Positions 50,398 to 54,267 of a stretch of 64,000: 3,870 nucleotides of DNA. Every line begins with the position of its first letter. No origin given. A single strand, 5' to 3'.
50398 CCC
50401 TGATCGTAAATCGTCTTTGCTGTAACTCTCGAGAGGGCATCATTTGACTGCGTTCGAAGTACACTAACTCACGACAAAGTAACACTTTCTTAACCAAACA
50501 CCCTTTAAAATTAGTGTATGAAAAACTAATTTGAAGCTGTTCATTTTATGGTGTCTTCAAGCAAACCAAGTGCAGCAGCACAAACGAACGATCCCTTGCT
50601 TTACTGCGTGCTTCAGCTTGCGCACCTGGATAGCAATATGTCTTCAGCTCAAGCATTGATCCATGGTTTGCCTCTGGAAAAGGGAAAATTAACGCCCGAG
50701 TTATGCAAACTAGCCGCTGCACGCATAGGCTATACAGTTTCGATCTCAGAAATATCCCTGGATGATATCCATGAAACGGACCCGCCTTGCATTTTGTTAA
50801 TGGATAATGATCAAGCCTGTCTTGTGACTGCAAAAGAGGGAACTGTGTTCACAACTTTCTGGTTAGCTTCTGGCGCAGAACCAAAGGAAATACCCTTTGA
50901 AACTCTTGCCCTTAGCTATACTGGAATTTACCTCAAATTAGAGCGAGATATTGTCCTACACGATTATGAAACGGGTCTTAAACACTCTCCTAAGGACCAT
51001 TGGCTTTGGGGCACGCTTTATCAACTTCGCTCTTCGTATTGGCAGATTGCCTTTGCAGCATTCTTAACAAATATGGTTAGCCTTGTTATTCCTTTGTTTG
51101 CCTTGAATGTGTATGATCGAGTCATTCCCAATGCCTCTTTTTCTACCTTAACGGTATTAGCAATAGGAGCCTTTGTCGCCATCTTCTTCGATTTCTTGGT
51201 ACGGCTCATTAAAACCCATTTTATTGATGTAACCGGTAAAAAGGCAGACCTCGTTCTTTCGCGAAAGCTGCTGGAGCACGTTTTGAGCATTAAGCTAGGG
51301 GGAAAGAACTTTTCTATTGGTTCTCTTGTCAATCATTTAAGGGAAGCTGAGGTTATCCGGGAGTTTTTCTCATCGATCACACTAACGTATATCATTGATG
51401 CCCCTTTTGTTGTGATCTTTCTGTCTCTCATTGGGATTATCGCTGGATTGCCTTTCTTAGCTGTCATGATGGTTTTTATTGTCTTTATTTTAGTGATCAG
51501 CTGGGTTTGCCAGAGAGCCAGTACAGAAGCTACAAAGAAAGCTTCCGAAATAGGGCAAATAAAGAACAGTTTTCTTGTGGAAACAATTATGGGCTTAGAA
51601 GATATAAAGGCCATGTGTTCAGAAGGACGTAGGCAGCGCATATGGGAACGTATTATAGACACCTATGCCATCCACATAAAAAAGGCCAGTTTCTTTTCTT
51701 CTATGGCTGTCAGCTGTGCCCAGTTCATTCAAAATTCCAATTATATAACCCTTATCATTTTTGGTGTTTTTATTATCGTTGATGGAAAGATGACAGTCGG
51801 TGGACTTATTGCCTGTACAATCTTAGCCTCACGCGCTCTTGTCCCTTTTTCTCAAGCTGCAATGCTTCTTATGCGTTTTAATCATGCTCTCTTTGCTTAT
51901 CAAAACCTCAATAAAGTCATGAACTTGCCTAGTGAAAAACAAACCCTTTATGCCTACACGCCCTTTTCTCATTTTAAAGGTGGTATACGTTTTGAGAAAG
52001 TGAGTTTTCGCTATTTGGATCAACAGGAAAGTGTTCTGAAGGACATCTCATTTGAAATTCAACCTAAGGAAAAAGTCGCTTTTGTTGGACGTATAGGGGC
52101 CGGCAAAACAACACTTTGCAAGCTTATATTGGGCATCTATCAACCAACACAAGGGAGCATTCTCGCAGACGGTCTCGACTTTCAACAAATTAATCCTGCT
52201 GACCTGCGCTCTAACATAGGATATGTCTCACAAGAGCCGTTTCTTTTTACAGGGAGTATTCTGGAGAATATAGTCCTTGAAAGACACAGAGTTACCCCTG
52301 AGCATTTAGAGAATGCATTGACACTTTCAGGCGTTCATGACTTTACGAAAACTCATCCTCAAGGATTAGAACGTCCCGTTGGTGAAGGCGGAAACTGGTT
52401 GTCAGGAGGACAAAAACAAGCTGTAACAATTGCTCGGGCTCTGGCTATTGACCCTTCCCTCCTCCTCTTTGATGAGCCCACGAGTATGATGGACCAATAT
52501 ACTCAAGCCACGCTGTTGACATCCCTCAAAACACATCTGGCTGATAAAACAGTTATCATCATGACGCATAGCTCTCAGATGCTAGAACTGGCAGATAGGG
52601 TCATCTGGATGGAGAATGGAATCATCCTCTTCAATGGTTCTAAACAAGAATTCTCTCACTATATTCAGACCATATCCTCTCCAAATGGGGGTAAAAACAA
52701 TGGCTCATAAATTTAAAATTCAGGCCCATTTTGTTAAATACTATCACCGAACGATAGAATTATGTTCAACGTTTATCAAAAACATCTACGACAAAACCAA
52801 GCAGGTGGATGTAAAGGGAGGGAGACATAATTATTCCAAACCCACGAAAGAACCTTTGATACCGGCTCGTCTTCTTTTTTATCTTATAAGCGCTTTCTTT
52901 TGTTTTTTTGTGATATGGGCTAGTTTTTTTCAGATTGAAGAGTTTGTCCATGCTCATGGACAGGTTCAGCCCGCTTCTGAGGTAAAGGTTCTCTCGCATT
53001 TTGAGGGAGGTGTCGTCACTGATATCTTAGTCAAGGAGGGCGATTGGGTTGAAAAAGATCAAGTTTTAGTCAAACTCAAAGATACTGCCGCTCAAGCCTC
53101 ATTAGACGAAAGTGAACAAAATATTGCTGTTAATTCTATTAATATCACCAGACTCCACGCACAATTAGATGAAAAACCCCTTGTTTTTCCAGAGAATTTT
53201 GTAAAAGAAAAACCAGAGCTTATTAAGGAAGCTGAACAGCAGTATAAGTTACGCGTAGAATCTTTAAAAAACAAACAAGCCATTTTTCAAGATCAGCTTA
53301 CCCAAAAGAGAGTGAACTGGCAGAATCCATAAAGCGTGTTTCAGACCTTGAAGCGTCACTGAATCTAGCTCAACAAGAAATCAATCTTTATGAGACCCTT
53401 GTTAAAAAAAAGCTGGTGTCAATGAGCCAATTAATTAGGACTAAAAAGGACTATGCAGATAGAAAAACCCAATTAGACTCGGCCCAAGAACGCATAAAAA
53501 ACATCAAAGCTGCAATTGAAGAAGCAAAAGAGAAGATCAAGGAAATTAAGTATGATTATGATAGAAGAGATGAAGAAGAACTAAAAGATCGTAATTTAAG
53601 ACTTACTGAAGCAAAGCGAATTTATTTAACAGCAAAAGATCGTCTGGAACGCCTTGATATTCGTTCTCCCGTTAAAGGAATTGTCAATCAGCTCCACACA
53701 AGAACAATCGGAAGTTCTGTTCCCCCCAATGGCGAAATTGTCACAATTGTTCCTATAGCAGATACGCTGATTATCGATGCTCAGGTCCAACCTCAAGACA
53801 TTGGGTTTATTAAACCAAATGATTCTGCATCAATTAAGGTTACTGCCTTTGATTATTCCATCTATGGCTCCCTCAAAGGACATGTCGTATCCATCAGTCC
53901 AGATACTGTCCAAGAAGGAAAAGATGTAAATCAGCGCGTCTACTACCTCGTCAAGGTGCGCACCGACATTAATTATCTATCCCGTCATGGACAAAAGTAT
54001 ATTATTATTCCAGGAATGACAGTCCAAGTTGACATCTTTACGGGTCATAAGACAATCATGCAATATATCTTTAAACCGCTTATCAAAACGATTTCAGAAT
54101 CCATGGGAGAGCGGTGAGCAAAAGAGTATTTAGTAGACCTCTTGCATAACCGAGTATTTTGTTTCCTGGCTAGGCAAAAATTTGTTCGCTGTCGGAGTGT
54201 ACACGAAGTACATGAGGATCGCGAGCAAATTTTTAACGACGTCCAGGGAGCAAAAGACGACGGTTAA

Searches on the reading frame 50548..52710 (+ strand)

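Call 21: search_protein_families(library=ncbifam, proteins=[window:50548-52710:+], max_evalue=0.00001)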
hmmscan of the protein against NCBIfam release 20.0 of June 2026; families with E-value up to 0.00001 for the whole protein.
window:50548-52710:+ (720 aa): 183 families (the best 25 are shown)
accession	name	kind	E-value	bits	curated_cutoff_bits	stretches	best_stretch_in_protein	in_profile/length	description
TIGR03375.1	type_I_sec_LssB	subfamily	5.7e-226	752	693.1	1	15-702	1-688/696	type I secretion system permease/ATPase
TIGR01846.1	type_I_sec_HlyB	subfamily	4.3e-116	388.9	725.55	1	18-702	2-678/694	type I secretion system permease/ATPase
TIGR01842.1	type_I_sec_PrtD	subfamily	3.5e-98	329.5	510.15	1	158-702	2-540/544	type I secretion system permease/ATPase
TIGR01193.1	bacteriocin_ABC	subfamily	8e-81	272.5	523.85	1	165-702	159-695/708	peptide cleavage/export ABC transporter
TIGR03796.1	NHLM_micro_ABC1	equivalog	3.9e-80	270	853.3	1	56-703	53-699/710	NHLP family bacteriocin export ABC transporter peptidase/permease/ATPase subunit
TIGR03797.1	NHLM_micro_ABC2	equivalog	6.5e-76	256.3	709.4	1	163-701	137-670/686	NHLP bacteriocin export ABC transporter permease/ATPase subunit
TIGR02857.1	CydD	equivalog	7.6e-73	246.2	435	1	171-687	12-528/529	thiol reductant ABC exporter subunit CydD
TIGR02203.1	MsbA_lipidA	equivalog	5.5e-66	223.2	602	1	235-701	88-554/572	lipid A export permease/ATP-binding protein MsbA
TIGR02204.1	MsbA_rel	hypoth_equivalog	1.1e-65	222.5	780.4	1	154-702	10-561/576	ABC transporter, permease/ATP-binding protein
NF045513.1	HepA_fam_ABC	equivalog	4.1e-64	217.1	725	1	209-702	102-595/610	heterocyst formation ABC transporter subunit HepA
TIGR00958.1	3a01208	subfamily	4.4e-61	207.1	874.6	1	178-701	177-699/711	antigen peptide transporter 2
NF008364.0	PRK11160.1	equivalog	3.4e-60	204.2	630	1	285-702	139-561/575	heme ABC transporter ATP-binding protein/permease CydC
NF052233.1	CphA_assoc_ABC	equivalog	1.7e-59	201.9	880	1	201-702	229-729/766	cyanophycin metabolism-associated ABC transporter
NF010178.0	PRK13657.1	equivalog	4.3e-59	200.5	733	1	396-704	251-558/588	glucan ABC transporter ATP-binding protein/ permease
TIGR02868.1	CydC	equivalog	4.5e-55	187.3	329.05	1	290-675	143-529/530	thiol reductant ABC exporter subunit CydC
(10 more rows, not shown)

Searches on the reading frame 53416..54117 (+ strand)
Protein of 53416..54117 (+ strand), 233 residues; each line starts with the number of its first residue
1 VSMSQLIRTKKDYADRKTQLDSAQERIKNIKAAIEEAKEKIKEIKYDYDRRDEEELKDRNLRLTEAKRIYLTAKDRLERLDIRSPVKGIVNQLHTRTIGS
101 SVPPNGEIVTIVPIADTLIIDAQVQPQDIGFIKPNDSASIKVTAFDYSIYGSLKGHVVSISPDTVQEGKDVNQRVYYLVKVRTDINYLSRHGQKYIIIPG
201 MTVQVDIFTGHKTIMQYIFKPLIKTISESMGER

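Call 60: search_protein_families(library=pfam, proteins=[window:53416-54117:+], max_evalue=0.00001)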
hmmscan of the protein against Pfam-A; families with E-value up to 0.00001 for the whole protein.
window:53416-54117:+ (233 aa): 2 families
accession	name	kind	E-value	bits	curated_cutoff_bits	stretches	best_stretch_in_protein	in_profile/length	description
PF13437.12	HlyD_3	-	2.6e-15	57.5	22.2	1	82-183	2-95/106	HlyD family secretion protein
PF16576.10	HlyD_D23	-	1.3e-07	31.6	30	1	27-174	77-198/214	Barrel-sandwich domain of CusB or HlyD membrane-fusion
